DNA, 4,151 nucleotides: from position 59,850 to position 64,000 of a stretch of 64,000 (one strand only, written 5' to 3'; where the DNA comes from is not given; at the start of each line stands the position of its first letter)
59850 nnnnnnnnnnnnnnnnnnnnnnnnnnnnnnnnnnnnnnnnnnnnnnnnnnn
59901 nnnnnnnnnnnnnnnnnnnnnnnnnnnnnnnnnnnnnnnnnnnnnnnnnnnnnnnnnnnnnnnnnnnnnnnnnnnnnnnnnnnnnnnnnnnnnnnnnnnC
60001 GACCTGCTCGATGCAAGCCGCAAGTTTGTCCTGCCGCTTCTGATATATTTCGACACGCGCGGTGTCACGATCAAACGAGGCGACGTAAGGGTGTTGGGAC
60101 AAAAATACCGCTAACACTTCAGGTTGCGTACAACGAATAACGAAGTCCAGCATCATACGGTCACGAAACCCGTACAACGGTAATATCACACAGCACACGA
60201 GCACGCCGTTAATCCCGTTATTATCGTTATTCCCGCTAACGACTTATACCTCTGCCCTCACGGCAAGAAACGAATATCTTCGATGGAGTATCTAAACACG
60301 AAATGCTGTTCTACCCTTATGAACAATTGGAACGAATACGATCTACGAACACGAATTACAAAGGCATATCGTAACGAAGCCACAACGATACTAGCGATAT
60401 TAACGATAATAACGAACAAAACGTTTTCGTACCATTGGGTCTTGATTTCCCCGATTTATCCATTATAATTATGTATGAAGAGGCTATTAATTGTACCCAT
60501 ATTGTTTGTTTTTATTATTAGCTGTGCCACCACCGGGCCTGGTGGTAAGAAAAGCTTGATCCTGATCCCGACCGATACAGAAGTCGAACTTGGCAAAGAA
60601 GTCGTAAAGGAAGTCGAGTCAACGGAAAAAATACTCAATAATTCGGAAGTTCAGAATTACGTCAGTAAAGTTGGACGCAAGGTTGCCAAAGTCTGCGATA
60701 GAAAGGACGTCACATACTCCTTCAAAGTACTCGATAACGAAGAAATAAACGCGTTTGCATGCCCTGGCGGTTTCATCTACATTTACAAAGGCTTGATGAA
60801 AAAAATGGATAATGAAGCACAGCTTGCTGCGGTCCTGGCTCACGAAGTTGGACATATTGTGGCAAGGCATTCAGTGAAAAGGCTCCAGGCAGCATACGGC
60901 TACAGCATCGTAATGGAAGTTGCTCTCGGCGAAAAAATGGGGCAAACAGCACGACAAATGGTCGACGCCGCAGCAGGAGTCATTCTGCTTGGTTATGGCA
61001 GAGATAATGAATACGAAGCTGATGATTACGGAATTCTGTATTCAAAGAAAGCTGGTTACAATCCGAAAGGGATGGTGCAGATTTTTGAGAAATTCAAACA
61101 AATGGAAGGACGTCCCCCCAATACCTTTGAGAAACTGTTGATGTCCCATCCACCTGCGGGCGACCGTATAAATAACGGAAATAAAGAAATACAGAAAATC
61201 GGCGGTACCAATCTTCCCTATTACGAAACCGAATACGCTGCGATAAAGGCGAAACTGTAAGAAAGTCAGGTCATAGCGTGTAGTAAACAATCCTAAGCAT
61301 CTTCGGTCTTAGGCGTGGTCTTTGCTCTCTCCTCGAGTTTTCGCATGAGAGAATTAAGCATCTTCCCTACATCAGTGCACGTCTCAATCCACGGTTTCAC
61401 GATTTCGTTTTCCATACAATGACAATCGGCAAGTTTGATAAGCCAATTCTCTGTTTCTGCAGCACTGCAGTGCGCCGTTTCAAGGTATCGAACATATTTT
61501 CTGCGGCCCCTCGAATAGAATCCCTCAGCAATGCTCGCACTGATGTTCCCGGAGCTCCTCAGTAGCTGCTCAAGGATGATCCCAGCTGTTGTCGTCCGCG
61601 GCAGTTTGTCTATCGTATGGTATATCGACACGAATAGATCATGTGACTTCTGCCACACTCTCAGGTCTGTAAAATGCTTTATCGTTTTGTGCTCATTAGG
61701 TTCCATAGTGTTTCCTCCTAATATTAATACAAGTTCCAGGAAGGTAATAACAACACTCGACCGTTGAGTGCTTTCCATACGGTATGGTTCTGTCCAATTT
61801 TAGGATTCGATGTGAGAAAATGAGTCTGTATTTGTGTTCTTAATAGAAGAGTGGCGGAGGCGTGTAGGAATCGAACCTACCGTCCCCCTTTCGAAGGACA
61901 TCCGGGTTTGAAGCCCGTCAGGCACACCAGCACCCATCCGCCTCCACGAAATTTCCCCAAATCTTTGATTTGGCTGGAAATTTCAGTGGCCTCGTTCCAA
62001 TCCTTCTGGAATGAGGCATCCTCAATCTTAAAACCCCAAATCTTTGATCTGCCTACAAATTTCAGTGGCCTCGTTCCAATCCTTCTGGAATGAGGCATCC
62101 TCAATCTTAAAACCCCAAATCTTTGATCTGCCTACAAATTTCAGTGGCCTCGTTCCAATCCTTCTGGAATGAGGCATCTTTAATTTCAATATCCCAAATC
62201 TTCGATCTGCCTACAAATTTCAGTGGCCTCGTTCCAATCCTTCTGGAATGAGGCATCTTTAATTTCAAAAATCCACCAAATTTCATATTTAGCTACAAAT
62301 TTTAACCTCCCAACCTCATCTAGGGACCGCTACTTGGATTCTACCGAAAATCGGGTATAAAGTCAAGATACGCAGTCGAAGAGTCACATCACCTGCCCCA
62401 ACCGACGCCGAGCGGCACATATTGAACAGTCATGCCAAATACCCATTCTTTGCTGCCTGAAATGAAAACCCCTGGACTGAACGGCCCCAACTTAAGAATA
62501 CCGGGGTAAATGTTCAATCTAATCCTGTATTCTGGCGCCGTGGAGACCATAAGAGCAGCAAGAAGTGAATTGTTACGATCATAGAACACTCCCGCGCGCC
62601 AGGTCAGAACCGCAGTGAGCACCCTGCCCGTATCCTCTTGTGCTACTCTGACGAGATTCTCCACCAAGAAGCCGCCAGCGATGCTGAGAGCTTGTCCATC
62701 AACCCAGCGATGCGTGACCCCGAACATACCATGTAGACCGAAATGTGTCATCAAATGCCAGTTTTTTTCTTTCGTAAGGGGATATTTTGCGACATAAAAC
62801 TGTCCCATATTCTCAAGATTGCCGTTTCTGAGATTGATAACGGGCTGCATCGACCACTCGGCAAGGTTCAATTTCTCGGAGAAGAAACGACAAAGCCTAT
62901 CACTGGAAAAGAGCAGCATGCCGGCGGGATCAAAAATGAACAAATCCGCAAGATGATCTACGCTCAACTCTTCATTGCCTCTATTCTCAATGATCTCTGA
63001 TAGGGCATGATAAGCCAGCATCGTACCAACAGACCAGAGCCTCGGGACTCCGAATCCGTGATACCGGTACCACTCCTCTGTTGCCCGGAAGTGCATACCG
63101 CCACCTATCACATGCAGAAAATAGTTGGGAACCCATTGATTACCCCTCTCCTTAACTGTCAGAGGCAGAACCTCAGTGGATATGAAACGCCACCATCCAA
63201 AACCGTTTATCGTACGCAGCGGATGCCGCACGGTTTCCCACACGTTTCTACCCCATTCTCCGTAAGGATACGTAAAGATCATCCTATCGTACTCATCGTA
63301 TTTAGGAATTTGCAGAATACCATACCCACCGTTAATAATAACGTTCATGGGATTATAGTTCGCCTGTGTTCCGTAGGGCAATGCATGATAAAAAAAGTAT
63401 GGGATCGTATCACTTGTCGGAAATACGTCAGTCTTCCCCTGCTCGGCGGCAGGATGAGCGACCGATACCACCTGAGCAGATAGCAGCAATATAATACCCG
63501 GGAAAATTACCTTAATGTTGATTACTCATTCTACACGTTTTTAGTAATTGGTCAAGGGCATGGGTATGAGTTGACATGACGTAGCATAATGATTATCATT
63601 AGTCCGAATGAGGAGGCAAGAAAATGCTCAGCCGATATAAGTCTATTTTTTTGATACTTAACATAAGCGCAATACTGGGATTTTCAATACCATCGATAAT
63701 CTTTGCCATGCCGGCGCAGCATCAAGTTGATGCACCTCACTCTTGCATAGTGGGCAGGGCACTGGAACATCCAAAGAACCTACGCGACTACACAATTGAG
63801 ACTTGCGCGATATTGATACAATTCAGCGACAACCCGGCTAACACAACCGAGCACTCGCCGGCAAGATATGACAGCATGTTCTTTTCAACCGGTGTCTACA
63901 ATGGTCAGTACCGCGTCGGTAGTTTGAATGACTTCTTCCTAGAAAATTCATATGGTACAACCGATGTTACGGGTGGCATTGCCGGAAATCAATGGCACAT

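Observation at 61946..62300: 79-bp x about 4.4 tandem array directly abutting the 5' end of tRNA-Sec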

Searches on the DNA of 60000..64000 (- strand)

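Call 4: search_rna_families(source=window, start=60000, end=64000, threshold=evalue, max_evalue=1, show_alignments=3)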
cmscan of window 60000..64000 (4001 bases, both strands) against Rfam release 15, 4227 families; matches with E-value up to 1: 2.
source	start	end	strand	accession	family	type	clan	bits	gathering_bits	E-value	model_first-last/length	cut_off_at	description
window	61856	61945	-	RF01852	tRNA-Sec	Gene; tRNA;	CL00001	75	47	9.3e-15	1-91/91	no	Selenocysteine transfer RNA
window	60108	60180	-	RF01926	mir-981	Gene; miRNA;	-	23.8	51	0.0014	1-86/86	no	mir-981 microRNA precursor family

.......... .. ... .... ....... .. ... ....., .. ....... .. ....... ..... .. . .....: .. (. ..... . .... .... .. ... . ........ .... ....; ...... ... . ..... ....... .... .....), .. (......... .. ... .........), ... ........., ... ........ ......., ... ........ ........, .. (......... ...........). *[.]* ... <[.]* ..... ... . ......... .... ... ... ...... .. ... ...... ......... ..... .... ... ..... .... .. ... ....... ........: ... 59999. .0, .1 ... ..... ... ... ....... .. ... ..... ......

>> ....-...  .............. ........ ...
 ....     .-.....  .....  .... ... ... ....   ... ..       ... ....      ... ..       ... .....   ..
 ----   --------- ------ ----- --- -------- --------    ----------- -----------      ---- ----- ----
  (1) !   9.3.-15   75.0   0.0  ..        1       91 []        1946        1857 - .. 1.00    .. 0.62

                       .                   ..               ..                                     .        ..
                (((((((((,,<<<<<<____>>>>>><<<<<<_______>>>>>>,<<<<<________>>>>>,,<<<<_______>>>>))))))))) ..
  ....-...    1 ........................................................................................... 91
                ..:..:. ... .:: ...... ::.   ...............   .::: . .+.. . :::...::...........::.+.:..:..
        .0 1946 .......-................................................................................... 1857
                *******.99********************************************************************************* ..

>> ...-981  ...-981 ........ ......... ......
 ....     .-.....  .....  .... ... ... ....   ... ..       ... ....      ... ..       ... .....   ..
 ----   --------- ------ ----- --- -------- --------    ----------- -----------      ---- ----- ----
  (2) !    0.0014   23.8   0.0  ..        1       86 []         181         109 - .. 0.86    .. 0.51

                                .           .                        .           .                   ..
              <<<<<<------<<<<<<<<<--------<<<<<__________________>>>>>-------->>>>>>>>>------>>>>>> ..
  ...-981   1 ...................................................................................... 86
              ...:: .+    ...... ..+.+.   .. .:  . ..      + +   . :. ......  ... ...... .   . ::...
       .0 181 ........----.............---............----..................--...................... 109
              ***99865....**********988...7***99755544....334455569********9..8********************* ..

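Call 65: build_rna_model(alignment_id=A2, structure=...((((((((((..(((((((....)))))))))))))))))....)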
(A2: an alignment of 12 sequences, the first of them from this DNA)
Model R1 built from alignment A2 (12 sequences, 47 columns); structure: as given.
model positions 46; base pairs 17; branch points 0; effective number of sequences 4.4; information 1.197 bits per position. Calibrated on 0.2 Mb of random sequence (short: E-values are rough).
structure used (alignment columns):
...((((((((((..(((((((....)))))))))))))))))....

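Call 66: search_with_rna_model(model_id=R1, sources=[window, L001, L002, L003, L007, L008, L009, L011, L012, L013, L014, L015, L016, L018], max_evalue=10)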
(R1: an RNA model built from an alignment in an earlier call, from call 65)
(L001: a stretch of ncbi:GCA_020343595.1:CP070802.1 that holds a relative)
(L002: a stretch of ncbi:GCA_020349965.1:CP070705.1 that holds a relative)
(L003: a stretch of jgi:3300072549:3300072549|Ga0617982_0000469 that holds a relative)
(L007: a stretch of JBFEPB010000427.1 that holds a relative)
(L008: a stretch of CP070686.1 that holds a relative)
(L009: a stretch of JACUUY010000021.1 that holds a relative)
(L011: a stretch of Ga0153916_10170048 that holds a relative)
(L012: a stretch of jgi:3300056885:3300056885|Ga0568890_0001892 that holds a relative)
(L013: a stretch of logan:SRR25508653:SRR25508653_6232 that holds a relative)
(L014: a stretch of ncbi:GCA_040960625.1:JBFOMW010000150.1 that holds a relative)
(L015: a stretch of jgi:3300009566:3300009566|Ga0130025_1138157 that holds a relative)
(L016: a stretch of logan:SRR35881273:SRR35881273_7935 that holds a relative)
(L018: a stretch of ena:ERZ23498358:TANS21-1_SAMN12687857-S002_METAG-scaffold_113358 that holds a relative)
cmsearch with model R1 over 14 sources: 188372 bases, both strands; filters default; matches with E-value up to 10: 41.
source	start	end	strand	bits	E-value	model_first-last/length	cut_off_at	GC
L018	1477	1522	+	76.4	4.4e-18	1-46/46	no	0.37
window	61943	61988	-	74.5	1.4e-17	1-46/46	no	0.39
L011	1237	1282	+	72.6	4.7e-17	1-46/46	no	0.43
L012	5865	5910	+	72.2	6.1e-17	1-46/46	no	0.35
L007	784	829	-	71.5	9.9e-17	1-46/46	no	0.35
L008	283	328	+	71.2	1.2e-16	1-46/46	no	0.35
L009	1916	1961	-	71.1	1.2e-16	1-46/46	no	0.39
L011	1384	1429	+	69.8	2.9e-16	1-46/46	no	0.37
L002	11734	11778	+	68.7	5.8e-16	1-46/46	no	0.38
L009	2047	2092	-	68.1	8.7e-16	1-46/46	no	0.33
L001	11311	11357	+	68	9.2e-16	1-46/46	no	0.34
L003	9948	9993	+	67.3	1.4e-15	1-46/46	no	0.41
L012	5785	5829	+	30.9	1.7e-05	1-46/46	no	0.4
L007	871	906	-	28.8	6.6e-05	4-42/46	no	0.36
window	61945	61990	+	28.6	7.1e-05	1-46/46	no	0.41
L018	1480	1520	-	27.7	0.00013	1-46/46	no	0.34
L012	5863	5908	-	27.6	0.00014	1-46/46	no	0.37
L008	281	326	-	26.5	0.00028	1-46/46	no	0.37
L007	786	831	+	25.6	0.00049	1-46/46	no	0.37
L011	1387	1427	-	24.8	0.00081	1-46/46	no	0.32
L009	1918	1958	+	24.5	0.001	1-46/46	no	0.34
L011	1240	1280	-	24.4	0.0011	1-46/46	no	0.41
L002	11732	11776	-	24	0.0014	1-46/46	no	0.4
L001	11314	11355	-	22.3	0.0042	1-46/46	no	0.31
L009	2049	2089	+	22.2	0.0043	1-46/46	no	0.29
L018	1410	1452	+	21.6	0.0062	1-46/46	no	0.4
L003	9951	9991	-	19.4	0.025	1-46/46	no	0.37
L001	11170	11199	+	16.3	0.18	1-46/46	no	0.6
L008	220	234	+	15.3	0.36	17-31/46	no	0.27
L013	6022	6046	-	13.4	1.2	1-46/46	no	0.4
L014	6022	6046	-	13.4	1.2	1-46/46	no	0.4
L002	11571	11614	+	12.3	2.3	1-46/46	no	0.41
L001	3893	3907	+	12.1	2.8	1-46/46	no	0.53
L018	1343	1385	+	11.6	3.8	1-46/46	no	0.42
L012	5800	5816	-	11.4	4.2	16-32/46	no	0.35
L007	878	894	+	11.1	5.1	16-32/46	no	0.41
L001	6247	6261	+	10.8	6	1-46/46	no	0.53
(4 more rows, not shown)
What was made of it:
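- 62255..62331 (-): Promoter-proximal degenerate module: weak hairpin, then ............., then a decayed hairpin B. The hairpin B model scores it 11.4 bits (E about 4; call 66).
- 61947..61985 (-): Intact hairpin B: outer stem of 10 pairs including a closing U.G, a 2-nt bulge, an inner stem of 7 pairs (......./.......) and loop AAA. Its last paired base is tRNA position -2. Model hit of 74.5 bits, E 1e-17 (call 66).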

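Call 68: search_rna_families(sources=[L011, L018, L007], threshold=evalue, max_evalue=1)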
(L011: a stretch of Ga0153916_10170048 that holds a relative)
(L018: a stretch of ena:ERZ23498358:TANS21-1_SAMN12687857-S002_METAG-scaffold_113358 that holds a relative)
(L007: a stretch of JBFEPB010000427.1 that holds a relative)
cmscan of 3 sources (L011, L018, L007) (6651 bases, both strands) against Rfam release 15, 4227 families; matches with E-value up to 1: 3.
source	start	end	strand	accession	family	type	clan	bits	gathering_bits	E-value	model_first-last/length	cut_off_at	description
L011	1427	1516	+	RF01852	tRNA-Sec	Gene; tRNA;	CL00001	75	47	1.5e-14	1-91/91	no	Selenocysteine transfer RNA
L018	1520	1609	+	RF01852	tRNA-Sec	Gene; tRNA;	CL00001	75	47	1.5e-14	1-91/91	no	Selenocysteine transfer RNA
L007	697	786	-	RF01852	tRNA-Sec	Gene; tRNA;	CL00001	75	47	1.5e-14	1-91/91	no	Selenocysteine transfer RNA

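Call 83: search_with_rna_model(model_id=R1, sources=[L022, L019], max_evalue=10)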
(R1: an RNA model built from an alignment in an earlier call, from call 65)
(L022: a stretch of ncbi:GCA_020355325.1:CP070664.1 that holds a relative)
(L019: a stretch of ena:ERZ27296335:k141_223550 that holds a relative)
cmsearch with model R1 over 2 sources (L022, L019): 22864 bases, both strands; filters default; matches with E-value up to 10: 6.
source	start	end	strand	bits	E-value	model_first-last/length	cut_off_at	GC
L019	7249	7294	-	74.5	1.7e-18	1-46/46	no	0.39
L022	2432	2478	+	42.9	9.5e-10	1-46/46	no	0.26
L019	7251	7296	+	28.6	8.6e-06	1-46/46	no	0.41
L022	9080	9138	+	17.2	0.012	1-46/46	no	0.46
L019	7335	7373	-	11.4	0.52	4-42/46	no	0.23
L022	7243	7270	-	9.8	1.5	4-42/46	no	0.36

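Call 94: search_with_rna_model(model_id=R1, sources=[window, L001, L002, L003, L007, L008, L009, L011, L012, L018, L022], max_evalue=0.000001, make_alignment=true)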
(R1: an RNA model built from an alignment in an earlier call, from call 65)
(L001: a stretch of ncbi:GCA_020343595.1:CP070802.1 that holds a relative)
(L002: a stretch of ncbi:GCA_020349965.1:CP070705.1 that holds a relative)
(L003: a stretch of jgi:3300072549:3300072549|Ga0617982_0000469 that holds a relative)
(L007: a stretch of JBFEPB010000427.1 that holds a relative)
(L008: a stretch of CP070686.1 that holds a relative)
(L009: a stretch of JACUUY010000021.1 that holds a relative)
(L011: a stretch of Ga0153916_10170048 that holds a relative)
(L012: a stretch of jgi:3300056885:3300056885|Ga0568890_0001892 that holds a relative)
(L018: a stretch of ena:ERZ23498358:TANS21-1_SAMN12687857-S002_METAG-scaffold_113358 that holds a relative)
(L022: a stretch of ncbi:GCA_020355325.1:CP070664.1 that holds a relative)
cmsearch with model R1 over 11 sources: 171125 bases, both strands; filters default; matches with E-value up to 0.000001: 13.
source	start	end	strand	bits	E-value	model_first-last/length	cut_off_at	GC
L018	1477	1522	+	76.4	4e-18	1-46/46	no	0.37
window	61943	61988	-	74.5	1.3e-17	1-46/46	no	0.39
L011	1237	1282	+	72.6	4.3e-17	1-46/46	no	0.43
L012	5865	5910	+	72.2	5.5e-17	1-46/46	no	0.35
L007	784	829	-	71.5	9e-17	1-46/46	no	0.35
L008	283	328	+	71.2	1.1e-16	1-46/46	no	0.35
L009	1916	1961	-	71.1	1.1e-16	1-46/46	no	0.39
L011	1384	1429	+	69.8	2.6e-16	1-46/46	no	0.37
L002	11734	11778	+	68.7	5.3e-16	1-46/46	no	0.38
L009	2047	2092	-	68.1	7.9e-16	1-46/46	no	0.33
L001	11311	11357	+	68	8.3e-16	1-46/46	no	0.34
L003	9948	9993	+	67.3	1.3e-15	1-46/46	no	0.41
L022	2432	2478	+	42.9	7.1e-09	1-46/46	no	0.26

Alignment A4: 13 matches aligned to the model, 48 columns, each read 5' to 3' on its own strand. Consensus structure (alignment columns), stored with it:
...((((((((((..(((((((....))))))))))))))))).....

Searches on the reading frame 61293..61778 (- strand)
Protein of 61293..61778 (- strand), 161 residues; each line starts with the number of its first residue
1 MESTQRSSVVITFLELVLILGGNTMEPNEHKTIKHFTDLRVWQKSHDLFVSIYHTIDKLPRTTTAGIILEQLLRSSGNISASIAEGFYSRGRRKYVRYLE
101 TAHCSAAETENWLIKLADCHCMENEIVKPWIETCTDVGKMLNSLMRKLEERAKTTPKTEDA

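Call 11: search_protein_families(library=pfam, proteins=[window:61293-61778:-])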
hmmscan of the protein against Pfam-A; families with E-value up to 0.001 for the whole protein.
window:61293-61778:- (161 aa): 1 family
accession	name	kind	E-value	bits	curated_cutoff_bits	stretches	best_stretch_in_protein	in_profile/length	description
PF05635.17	23S_rRNA_IVP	-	9.8e-24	84.1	33.8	1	38-143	2-106/106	23S rRNA-intervening sequence protein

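Call 72: search_protein_families(library=padloc, proteins=[window:61293-61706:-], max_evalue=0.01)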
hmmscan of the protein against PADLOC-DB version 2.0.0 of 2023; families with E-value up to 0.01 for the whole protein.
window:61293-61706:- (137 aa): 0 families
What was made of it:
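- On CRISPR array: The two adjacent genes give no PADLOC hit (call 72).
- Neither adjacent gene matches a toxin or defence model (call 72).
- Tried and rejected: Defence or toxin neighbours: none (call 72).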

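Call 73: search_protein_families(library=ncbifam, proteins=[window:61293-61706:-], max_evalue=0.01)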
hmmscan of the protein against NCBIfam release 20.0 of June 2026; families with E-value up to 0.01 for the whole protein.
window:61293-61706:- (137 aa): 4 families
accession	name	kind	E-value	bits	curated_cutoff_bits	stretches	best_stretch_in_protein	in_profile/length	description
TIGR02436.1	TIGR02436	subfamily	1.2e-24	86.6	24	1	17-125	1-109/109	four helix bundle protein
NF008911.0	PRK12275.1-2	subfamily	6.2e-21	75.1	137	1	9-126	1-117/118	hypothetical protein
NF008912.0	PRK12275.1-6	subfamily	7.5e-15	55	124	1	11-129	2-116/117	hypothetical protein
NF033474.1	DivGenRetAVD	equivalog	0.001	19.3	80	1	16-121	2-103/104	diversity-generating retroelement protein Avd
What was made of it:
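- Closest known: ToxI-type. Different: There is no ToxN, CptN or TenpN-like gene: the neighbours are a TIGR02436 four-helix-bundle protein and an unknown ORF, with no PADLOC hit (calls 72, 73).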
